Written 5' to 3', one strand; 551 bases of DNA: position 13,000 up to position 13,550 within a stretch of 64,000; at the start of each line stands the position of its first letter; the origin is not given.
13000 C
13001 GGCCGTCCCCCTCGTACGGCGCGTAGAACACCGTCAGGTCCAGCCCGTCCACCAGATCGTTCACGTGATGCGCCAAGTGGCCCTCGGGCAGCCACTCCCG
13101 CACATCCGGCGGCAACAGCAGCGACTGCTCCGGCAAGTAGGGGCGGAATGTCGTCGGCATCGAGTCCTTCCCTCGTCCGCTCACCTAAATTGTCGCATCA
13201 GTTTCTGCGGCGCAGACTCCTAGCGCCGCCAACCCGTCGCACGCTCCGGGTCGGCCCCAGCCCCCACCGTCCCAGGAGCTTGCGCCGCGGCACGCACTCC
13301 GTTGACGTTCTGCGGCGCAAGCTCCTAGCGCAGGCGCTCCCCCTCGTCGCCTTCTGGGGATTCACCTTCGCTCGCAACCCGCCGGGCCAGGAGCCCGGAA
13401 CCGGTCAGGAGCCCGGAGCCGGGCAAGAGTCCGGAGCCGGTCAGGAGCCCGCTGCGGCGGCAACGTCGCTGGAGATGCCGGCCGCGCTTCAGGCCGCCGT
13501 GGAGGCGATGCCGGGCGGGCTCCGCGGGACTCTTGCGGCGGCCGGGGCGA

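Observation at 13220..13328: A family of tiny IS1182-derived elements that sit in frame inside proteins (copy 1)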

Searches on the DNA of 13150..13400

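Call 46: search_rna_families(source=window, start=13150, end=13400, threshold=evalue, max_evalue=1)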
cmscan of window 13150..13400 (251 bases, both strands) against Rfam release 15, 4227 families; matches with E-value up to 1: 0.
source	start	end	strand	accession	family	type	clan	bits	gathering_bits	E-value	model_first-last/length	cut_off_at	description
